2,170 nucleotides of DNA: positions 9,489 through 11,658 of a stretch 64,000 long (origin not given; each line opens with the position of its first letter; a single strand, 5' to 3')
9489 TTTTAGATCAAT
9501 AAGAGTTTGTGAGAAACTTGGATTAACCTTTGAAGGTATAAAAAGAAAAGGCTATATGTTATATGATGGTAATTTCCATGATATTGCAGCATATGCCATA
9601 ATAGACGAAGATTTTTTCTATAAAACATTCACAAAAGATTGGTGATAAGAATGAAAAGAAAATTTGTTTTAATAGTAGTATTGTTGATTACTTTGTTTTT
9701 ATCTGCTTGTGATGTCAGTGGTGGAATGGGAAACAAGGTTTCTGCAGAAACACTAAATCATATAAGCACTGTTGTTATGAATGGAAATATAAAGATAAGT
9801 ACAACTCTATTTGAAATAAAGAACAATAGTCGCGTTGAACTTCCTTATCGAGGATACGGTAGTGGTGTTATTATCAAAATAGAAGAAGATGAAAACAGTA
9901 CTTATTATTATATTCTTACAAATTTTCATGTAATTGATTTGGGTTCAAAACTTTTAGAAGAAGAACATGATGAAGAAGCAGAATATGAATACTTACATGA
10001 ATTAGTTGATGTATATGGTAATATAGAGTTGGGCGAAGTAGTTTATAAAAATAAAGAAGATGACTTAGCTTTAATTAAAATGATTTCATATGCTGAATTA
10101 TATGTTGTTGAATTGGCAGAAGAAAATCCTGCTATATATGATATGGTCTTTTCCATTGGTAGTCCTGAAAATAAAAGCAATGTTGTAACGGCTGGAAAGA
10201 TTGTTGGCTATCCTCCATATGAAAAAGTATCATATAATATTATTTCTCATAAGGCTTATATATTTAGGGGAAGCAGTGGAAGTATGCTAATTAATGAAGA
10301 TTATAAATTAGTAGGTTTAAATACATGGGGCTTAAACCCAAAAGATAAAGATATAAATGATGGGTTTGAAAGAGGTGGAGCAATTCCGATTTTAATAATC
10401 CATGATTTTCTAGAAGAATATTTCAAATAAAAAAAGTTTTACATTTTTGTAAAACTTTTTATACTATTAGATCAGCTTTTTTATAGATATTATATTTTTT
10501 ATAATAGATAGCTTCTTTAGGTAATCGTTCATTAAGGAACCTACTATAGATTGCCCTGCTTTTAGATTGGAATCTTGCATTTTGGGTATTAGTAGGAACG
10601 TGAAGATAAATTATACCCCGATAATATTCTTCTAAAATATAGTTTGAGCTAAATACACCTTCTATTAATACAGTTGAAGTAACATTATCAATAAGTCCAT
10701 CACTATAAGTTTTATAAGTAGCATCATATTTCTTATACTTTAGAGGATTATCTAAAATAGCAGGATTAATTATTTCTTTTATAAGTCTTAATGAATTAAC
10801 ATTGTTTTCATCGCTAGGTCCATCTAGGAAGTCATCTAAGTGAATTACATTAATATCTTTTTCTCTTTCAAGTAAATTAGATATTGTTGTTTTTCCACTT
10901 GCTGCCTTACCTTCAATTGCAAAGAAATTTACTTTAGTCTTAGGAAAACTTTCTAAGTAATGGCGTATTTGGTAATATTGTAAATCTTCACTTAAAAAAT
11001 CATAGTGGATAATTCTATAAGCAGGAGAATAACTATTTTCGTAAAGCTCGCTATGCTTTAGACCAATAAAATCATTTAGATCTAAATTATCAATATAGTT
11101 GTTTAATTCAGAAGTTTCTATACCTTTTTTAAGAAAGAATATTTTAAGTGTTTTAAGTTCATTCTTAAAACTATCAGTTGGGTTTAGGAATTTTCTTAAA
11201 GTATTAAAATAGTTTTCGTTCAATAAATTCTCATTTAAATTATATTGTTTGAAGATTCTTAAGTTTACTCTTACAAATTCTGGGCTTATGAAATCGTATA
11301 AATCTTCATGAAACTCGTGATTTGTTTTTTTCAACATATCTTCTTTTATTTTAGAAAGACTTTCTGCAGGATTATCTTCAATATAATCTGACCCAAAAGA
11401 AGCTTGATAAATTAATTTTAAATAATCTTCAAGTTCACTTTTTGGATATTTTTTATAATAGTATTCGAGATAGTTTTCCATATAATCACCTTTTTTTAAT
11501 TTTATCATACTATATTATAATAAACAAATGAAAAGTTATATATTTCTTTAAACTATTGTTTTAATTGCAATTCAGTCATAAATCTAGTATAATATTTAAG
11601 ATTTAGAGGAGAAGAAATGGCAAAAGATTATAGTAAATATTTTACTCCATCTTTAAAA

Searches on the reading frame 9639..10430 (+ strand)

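Call 61: search_protein_families(library=pfam, proteins=[window:9639-10430:+], max_evalue=0.001)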
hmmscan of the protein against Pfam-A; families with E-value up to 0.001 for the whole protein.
window:9639-10430:+ (263 aa): 3 families
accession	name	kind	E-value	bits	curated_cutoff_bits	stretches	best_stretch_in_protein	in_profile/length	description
PF13365.12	Trypsin_2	-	2.2e-16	61.3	27.6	1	74-227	1-144/144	Trypsin-like peptidase domain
PF01732.22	Mycop_pep_DUF31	-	1.1e-06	29.1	27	0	79-135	38-80/346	Mycoplasma peptidase (DUF31)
PF00089.32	Trypsin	-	0.0002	21.7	20.6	1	91-237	36-204/220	Trypsin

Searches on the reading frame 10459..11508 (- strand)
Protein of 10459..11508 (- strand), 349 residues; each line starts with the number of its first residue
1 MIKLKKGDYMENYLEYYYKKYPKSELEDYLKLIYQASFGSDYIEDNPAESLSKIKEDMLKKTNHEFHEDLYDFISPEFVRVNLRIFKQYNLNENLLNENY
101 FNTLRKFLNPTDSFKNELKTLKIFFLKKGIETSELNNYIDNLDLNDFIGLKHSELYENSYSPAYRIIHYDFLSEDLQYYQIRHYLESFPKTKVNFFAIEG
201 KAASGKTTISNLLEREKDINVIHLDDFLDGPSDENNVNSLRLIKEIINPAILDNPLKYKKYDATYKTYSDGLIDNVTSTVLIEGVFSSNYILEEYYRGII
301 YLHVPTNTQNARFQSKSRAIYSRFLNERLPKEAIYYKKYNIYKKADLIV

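Call 61: search_protein_families(library=pfam, proteins=[window:10459-11508:-], max_evalue=0.001)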
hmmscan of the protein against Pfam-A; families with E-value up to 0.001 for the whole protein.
window:10459-11508:- (349 aa): 1 family
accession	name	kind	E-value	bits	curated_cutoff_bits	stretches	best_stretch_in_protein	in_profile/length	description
PF01712.25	dNK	-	0.0001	22.6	27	0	196-235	1-34/203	Deoxynucleoside kinase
